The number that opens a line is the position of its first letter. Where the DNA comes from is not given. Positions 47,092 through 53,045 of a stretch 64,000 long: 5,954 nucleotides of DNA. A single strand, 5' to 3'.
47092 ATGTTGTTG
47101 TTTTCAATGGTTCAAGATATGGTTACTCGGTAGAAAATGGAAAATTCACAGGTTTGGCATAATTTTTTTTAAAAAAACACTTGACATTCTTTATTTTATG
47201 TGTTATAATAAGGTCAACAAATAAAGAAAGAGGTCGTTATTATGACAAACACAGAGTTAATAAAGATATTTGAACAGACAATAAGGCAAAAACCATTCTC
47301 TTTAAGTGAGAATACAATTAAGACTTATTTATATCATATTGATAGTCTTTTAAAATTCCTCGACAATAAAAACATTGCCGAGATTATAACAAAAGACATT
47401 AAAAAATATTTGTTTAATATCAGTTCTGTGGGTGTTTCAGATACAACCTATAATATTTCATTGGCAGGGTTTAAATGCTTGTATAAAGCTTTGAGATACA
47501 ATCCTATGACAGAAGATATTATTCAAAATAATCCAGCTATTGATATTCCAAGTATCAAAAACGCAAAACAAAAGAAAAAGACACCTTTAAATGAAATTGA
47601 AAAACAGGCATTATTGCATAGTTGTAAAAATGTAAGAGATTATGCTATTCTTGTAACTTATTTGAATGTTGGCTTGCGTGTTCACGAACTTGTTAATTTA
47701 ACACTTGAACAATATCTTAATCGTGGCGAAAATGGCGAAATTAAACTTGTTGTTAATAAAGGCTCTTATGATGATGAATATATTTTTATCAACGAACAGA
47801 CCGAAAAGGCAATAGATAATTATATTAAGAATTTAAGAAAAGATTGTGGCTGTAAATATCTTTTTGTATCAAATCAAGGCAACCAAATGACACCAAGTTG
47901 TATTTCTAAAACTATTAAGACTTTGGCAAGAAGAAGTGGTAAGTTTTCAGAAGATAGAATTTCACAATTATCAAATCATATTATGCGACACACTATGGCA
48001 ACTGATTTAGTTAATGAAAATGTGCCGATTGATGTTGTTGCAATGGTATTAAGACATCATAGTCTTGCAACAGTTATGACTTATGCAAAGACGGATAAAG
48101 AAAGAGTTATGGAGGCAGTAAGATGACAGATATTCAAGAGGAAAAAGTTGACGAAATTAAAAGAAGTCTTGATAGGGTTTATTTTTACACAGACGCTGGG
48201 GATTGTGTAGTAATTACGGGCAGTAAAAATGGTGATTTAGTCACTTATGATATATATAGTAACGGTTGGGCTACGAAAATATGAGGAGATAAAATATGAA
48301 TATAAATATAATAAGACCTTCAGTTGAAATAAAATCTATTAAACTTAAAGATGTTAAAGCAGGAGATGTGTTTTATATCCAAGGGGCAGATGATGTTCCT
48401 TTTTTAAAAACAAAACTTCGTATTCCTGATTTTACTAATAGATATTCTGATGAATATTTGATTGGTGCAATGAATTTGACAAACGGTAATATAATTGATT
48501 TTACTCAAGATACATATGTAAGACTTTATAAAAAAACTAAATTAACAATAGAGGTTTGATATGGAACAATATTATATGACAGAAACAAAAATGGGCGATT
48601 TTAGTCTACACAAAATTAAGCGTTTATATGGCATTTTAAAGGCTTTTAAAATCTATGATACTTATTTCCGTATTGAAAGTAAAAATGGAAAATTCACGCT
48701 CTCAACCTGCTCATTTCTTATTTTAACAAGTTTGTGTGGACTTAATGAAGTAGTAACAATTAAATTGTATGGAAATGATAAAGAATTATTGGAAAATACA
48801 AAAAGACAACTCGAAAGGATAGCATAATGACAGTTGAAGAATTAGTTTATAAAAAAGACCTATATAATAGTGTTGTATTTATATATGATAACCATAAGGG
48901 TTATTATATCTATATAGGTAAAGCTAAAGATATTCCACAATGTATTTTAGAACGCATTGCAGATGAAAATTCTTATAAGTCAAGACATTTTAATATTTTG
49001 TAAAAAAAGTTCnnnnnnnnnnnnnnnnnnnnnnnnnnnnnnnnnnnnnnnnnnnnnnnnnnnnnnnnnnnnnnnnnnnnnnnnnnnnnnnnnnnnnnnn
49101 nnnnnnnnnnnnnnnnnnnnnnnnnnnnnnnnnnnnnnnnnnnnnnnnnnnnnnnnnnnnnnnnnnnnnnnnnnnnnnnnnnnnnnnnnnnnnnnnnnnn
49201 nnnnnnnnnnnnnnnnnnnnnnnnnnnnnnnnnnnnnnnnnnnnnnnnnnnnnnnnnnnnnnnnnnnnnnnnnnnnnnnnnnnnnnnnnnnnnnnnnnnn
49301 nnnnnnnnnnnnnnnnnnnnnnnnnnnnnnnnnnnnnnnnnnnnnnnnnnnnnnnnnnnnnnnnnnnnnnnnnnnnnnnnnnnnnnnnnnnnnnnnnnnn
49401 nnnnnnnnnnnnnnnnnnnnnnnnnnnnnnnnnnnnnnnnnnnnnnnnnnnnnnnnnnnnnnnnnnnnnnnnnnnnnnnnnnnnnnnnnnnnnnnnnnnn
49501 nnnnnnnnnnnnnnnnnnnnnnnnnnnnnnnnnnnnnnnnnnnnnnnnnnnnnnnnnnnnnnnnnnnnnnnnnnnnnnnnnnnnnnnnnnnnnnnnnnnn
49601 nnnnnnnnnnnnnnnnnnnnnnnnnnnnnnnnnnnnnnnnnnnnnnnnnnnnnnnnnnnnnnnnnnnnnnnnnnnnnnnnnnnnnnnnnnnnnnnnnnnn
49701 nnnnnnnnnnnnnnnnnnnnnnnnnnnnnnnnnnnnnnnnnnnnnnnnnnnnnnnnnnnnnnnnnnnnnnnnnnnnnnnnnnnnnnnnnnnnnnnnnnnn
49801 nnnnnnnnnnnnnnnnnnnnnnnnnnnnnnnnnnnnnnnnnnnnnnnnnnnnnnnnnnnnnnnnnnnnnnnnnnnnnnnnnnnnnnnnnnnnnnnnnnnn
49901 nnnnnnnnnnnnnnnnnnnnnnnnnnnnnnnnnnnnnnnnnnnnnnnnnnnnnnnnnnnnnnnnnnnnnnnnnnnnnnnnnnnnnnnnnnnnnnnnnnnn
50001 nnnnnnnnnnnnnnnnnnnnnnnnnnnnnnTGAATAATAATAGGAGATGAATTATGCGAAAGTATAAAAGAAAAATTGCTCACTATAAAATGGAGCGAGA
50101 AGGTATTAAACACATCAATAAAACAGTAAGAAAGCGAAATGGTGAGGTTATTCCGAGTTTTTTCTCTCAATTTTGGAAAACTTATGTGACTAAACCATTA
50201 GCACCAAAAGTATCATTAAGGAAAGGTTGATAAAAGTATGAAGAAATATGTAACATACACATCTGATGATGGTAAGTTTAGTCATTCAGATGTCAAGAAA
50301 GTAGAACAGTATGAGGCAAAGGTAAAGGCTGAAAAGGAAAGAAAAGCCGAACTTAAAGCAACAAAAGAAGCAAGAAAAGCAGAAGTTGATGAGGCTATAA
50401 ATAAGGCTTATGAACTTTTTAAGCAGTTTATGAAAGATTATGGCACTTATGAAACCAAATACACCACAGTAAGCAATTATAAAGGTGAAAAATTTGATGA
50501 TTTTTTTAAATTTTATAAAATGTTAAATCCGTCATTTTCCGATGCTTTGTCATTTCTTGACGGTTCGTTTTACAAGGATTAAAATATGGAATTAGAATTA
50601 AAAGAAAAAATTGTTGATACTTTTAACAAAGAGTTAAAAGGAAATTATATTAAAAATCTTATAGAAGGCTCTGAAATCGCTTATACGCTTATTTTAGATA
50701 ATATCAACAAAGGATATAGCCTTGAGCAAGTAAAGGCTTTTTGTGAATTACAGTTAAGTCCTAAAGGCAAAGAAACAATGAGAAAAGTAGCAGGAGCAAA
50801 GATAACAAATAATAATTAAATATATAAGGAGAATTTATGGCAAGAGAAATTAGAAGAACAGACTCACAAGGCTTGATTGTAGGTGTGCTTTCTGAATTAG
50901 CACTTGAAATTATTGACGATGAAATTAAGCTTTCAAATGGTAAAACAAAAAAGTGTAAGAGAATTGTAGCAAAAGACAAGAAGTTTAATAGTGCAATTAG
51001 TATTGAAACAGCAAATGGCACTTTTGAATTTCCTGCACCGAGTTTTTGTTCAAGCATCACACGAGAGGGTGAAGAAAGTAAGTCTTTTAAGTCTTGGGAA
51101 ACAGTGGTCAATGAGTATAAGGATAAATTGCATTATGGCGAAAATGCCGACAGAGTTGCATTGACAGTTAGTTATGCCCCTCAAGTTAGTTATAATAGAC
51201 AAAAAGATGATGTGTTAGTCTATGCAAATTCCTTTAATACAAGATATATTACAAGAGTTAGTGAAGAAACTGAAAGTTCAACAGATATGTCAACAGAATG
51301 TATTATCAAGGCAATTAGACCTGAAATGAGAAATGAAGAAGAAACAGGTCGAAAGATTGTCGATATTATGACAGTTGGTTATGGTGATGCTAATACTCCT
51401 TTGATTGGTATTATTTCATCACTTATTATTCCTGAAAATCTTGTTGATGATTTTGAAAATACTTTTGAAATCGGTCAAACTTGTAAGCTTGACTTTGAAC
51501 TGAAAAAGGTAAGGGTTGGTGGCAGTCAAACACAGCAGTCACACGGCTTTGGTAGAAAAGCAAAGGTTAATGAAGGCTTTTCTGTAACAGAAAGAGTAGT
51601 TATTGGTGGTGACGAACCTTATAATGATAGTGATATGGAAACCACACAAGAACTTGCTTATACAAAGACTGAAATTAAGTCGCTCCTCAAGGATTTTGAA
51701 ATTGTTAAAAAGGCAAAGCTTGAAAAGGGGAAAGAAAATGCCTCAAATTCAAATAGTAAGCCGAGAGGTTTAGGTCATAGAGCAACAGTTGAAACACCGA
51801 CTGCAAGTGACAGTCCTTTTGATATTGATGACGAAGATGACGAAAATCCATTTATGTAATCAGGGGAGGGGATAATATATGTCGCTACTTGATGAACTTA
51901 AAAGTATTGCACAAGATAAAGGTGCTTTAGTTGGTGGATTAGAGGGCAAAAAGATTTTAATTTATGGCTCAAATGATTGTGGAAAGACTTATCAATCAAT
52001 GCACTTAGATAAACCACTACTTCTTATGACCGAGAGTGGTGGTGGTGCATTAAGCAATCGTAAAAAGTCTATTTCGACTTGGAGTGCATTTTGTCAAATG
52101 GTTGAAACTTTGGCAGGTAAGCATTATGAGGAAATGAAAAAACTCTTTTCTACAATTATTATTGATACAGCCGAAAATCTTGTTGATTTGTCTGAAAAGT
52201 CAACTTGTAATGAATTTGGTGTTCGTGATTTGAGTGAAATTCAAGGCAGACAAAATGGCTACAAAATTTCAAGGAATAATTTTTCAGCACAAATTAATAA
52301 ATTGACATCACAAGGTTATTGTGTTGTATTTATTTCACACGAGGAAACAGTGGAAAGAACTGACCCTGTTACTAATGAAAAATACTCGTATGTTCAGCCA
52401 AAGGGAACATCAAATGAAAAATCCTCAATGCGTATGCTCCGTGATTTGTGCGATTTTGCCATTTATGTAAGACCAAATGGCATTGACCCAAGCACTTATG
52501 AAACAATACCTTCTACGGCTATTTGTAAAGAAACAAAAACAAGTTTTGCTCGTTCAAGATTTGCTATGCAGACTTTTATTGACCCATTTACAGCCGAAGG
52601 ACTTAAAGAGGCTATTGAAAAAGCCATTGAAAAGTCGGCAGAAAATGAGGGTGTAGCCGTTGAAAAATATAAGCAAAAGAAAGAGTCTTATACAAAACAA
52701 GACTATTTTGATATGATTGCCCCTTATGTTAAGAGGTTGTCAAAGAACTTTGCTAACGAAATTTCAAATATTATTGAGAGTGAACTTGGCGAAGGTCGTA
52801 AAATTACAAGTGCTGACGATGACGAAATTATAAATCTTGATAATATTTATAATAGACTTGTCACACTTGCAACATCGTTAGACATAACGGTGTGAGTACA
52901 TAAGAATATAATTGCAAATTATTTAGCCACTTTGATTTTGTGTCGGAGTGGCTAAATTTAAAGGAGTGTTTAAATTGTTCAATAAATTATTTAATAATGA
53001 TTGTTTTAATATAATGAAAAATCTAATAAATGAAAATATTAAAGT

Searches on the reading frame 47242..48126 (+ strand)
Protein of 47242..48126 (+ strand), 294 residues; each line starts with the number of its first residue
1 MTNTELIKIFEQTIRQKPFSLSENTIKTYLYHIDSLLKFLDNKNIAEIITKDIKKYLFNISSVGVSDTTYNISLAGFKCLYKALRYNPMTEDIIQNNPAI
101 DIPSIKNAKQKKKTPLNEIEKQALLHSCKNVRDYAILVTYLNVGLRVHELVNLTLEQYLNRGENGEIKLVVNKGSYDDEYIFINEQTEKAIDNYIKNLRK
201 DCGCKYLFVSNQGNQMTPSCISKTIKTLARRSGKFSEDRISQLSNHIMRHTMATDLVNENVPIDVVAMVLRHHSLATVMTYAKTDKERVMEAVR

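Call 13: search_protein_families(library=pfam, proteins=[window:47242-48126:+], max_evalue=0.01)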
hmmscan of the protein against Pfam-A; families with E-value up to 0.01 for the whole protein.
window:47242-48126:+ (294 aa): 5 families
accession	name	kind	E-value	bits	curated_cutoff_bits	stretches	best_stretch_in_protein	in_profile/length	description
PF00589.27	Phage_integrase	-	1.4e-24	87.2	27.1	1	120-287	7-171/172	Phage integrase family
PF13495.12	Phage_int_SAM_4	-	4.1e-10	40.4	27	1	7-89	2-83/85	Phage integrase, N-terminal SAM-like domain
PF02899.23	Phage_int_SAM_1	-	3.1e-07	31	22.3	1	20-84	13-79/83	Phage integrase, N-terminal SAM-like domain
PF22022.2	Phage_int_M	-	0.0035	18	27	0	215-265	43-93/96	Phage integrase central domain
PF13102.12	Phage_int_SAM_5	-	0.0036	18.1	22.3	1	6-83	2-81/98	Phage integrase SAM-like domain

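Call 14: search_protein_families(library=phrogs, proteins=[window:47242-48126:+], max_evalue=0.001)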
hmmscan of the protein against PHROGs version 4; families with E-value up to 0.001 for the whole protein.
window:47242-48126:+ (294 aa): 4 families
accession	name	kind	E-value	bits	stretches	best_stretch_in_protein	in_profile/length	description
phrog_1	-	integration and excision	4.7e-40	139.4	1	1-293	164-444/611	integrase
phrog_216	-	integration and excision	1e-30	107.9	1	88-292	29-232/301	integrase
phrog_7685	-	integration and excision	8.5e-08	33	1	187-288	133-227/240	integrase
phrog_5127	-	integration and excision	0.00024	21.7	1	8-267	124-316/355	integrase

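Call 116: search_solved_structures(query=window:47242-48123:+, max_evalue=0.001, show_alignments=2)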
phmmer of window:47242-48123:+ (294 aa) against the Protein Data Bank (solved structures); distinct sequences matched with E-value up to 0.001: 9.
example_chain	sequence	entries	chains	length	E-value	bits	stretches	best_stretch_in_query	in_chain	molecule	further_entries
5hxy_A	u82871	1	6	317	1.3e-17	67.1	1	22-285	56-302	Tyrosine recombinase XerA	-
4a8e_A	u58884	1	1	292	3.1e-16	62.6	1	21-294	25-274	PROBABLE TYROSINE RECOMBINASE XERC-LIKE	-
1a0p_A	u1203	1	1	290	8.8e-15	57.8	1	20-290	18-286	SITE-SPECIFIC RECOMBINASE XERD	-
5dcf_A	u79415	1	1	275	4.7e-12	48.9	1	123-290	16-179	Tyrosine recombinase XerD,DNA translocase FtsK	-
9i5v_14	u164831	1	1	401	2.4e-11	46.6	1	51-288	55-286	Ribosome-associated translation inhibitor RaiA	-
6en0_A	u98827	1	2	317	2.3e-07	33.5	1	48-281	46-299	Int protein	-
6emy_A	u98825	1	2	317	3.7e-07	32.9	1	48-280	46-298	Int protein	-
6emz_A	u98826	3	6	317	6.1e-07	32.1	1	48-281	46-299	Int protein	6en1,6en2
5jjv_A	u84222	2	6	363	0.00037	23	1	37-292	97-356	Tyrosine recombinase XerH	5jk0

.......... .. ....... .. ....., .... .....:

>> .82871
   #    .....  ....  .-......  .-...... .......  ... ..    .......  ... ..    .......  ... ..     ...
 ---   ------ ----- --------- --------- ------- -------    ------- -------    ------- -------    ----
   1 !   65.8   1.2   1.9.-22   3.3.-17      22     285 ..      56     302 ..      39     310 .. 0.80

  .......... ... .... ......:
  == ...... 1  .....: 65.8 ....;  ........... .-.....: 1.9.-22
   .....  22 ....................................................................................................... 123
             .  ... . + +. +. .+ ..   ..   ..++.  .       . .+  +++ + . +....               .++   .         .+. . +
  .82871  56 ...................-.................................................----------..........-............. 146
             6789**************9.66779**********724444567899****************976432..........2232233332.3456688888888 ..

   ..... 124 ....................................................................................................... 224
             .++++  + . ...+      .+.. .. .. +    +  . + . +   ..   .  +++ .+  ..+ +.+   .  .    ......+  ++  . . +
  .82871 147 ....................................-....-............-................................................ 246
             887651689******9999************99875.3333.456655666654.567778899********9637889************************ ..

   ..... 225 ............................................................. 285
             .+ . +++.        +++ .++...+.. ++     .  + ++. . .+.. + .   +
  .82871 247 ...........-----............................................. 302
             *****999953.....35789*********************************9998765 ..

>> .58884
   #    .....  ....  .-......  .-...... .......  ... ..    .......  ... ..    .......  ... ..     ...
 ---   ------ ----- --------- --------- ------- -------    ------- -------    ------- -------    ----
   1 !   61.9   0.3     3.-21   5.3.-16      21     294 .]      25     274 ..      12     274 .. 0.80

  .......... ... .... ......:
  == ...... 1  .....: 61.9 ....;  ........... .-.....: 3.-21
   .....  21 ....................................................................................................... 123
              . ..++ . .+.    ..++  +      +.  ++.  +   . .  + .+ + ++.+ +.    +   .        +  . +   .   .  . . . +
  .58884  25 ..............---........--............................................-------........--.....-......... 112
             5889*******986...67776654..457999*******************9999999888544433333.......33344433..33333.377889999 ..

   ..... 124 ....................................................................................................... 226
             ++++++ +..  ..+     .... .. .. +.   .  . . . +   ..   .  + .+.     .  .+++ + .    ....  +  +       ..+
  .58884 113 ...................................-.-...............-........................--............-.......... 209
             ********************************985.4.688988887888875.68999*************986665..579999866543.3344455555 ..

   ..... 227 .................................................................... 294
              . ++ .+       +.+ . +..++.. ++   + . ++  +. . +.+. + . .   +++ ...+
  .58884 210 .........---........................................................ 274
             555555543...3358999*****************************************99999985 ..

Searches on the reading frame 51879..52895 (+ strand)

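Call 19: search_protein_families(library=phrogs, proteins=[window:51879-52895:+], max_evalue=0.001)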
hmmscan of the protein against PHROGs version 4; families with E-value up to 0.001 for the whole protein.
window:51879-52895:+ (338 aa): 2 families
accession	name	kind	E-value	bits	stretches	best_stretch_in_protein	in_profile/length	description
phrog_124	-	DNA, RNA and nucleotide metabolism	9.8e-31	108.5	1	20-323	40-320/382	Sak4-like ssDNA annealing protein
phrog_8097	-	DNA, RNA and nucleotide metabolism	4.3e-05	23.4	0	66-174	317-419/598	exonuclease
